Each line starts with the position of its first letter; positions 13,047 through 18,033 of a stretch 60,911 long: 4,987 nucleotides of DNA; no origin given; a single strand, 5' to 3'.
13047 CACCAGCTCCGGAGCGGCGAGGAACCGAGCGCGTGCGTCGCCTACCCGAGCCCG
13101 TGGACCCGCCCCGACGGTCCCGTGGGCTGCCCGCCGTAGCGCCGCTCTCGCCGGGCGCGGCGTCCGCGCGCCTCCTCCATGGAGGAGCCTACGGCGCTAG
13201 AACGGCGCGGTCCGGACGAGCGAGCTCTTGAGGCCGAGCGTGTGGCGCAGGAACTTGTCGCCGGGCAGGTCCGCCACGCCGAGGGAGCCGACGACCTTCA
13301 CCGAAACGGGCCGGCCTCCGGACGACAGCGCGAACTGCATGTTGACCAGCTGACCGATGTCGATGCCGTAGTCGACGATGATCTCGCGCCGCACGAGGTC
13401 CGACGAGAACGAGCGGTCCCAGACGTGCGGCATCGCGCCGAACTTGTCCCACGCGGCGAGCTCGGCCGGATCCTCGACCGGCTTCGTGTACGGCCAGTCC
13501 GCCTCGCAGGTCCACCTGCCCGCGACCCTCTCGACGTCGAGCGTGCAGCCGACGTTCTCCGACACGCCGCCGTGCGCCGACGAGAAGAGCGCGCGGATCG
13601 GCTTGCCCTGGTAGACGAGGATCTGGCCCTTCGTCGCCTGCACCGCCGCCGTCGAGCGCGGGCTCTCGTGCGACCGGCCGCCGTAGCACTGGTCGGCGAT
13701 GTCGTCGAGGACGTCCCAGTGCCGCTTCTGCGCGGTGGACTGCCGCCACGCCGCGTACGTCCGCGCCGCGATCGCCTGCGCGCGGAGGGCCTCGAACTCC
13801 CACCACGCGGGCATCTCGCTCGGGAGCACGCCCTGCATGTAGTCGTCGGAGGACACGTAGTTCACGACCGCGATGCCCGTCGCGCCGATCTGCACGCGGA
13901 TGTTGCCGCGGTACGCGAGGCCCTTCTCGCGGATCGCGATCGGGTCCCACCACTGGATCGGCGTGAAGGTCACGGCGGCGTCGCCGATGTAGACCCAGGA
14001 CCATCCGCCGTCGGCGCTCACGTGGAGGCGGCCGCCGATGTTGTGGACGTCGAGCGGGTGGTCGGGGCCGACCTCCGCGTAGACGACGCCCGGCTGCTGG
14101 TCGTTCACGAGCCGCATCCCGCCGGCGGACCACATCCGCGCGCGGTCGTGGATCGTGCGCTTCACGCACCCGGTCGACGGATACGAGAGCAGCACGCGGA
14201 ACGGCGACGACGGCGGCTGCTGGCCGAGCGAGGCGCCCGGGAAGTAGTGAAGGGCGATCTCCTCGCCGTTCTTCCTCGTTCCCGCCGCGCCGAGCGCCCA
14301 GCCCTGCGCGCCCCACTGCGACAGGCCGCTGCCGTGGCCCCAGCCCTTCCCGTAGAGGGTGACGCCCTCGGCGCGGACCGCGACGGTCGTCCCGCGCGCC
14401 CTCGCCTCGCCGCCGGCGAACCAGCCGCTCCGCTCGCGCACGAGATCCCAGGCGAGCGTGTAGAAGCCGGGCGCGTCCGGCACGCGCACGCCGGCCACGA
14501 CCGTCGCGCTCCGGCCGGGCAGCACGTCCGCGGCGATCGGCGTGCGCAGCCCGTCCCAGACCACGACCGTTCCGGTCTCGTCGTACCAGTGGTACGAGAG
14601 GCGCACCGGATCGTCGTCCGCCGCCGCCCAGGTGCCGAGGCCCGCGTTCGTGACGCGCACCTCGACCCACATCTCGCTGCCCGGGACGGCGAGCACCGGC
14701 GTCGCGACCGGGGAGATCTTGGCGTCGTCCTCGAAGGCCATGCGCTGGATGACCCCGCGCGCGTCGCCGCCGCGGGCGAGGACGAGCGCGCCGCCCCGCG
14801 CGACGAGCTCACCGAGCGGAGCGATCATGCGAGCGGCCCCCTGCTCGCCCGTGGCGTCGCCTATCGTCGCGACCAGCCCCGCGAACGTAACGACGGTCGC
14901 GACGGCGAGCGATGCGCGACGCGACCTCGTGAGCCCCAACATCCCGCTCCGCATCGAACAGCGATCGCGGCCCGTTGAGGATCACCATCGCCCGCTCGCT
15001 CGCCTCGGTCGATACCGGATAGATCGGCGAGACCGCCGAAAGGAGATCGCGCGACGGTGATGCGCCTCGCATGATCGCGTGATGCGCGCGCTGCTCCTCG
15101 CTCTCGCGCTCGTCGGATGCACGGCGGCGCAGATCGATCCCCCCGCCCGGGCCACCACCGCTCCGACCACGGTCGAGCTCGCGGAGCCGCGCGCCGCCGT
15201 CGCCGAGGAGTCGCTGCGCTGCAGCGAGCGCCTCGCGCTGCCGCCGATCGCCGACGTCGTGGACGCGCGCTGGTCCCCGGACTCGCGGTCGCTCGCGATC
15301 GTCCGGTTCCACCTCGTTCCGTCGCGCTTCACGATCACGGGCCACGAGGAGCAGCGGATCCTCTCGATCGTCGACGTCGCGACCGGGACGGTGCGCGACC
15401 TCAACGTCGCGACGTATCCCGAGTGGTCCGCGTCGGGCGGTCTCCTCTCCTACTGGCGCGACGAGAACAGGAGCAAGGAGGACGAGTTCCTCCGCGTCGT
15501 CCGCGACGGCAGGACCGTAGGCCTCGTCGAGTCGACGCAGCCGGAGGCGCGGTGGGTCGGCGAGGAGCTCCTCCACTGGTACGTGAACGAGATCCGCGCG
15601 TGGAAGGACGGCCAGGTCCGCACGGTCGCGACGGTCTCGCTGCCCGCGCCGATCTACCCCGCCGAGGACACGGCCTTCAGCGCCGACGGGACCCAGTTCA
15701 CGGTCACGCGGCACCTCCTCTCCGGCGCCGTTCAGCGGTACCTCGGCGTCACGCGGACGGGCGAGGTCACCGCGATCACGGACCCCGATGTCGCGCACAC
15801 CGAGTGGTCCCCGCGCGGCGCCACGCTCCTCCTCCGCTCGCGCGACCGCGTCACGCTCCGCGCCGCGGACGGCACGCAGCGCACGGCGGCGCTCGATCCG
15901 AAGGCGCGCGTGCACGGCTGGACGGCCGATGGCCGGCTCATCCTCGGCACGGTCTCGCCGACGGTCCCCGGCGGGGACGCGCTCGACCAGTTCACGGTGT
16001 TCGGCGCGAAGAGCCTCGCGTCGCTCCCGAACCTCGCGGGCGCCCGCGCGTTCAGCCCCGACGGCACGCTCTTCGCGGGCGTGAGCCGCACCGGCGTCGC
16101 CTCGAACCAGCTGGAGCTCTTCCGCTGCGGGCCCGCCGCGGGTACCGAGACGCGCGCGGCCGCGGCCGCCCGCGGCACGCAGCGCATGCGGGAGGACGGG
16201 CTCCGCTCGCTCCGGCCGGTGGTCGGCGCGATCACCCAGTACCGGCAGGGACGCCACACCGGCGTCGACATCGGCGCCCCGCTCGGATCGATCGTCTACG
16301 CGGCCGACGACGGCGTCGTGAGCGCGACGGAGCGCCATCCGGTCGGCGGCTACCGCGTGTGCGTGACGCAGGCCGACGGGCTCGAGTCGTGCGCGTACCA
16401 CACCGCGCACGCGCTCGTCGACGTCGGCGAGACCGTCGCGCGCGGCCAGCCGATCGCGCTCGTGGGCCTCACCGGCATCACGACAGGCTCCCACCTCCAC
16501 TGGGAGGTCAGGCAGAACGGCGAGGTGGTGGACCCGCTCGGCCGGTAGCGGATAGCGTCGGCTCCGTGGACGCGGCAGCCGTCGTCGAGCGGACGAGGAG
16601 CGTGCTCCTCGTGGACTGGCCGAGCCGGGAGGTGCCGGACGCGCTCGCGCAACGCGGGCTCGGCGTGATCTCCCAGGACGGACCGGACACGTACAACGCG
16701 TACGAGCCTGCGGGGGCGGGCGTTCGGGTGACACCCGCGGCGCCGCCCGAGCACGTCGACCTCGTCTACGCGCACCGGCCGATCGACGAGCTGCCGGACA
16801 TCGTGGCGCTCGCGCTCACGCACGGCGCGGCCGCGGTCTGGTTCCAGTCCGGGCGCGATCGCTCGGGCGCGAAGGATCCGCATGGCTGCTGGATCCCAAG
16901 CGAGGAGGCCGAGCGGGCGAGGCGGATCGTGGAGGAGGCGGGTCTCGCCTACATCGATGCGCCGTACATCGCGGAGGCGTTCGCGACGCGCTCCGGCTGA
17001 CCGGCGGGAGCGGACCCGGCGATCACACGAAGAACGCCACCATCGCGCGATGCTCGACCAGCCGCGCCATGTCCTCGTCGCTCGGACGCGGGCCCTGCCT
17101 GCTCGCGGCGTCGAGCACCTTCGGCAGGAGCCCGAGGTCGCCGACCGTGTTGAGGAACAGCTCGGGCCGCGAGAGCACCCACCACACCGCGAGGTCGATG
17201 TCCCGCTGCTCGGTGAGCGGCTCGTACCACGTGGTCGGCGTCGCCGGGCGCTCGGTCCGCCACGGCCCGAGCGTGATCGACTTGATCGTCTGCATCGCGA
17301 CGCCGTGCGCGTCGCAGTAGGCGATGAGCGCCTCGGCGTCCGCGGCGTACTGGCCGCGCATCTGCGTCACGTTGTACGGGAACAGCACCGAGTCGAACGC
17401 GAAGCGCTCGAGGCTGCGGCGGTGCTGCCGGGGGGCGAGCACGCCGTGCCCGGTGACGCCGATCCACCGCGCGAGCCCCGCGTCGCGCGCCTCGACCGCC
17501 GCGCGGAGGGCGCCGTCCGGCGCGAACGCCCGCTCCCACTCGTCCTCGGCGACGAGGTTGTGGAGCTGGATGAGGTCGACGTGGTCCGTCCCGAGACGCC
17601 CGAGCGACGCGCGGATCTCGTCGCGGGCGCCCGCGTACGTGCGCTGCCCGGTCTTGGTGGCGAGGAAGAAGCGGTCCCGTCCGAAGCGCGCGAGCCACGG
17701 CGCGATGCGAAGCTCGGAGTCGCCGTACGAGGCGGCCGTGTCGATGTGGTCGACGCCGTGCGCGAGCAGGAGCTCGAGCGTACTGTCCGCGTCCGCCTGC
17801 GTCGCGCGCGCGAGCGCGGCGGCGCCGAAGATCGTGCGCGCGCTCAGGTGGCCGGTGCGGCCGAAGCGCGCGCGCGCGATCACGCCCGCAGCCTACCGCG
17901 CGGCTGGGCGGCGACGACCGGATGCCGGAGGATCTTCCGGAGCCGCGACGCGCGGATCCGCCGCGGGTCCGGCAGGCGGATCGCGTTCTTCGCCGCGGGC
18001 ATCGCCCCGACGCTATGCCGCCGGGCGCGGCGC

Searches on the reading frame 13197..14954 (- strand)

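Call 52: search_protein_families(library=pfam, proteins=[window:13197-14954:-], max_evalue=0.001)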
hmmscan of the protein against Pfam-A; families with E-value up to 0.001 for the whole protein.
window:13197-14954:- (585 aa): 1 family
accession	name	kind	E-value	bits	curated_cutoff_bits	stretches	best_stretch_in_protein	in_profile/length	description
PF08486.15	SpoIID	-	4.9e-25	88.4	23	1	359-448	3-97/97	Stage II sporulation protein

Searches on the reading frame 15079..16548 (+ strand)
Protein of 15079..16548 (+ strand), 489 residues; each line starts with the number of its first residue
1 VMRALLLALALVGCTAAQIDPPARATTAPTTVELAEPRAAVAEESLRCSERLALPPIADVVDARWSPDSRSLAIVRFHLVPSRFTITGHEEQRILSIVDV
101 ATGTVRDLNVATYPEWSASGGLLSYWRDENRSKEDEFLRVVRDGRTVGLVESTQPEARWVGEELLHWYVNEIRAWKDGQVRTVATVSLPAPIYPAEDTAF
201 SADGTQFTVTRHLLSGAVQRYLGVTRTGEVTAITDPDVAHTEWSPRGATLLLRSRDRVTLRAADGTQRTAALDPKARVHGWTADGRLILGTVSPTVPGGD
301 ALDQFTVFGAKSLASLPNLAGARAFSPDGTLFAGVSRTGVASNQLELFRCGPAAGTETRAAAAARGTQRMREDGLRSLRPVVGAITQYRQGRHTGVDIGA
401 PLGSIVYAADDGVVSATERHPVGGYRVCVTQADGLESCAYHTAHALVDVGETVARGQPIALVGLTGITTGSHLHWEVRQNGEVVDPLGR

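Call 52: search_protein_families(library=pfam, proteins=[window:15079-16548:+], max_evalue=0.001)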
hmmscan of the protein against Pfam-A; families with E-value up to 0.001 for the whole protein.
window:15079-16548:+ (489 aa): 2 families
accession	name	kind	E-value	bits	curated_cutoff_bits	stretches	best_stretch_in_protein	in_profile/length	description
PF01551.29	Peptidase_M23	-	2.3e-24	85.9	28.7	1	392-486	2-96/96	Peptidase family M23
PF07676.18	PD40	-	1.2e-05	25.5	20.9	0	324-339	15-30/38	WD40-like Beta Propeller Repeat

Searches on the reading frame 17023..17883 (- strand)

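Call 52: search_protein_families(library=pfam, proteins=[window:17023-17883:-], max_evalue=0.001)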
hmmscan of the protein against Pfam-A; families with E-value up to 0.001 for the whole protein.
window:17023-17883:- (286 aa): 1 family
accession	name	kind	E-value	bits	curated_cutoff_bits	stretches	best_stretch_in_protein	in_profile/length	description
PF00248.27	Aldo_ket_red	-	4e-20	72.5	24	1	18-200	3-189/291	Aldo/keto reductase family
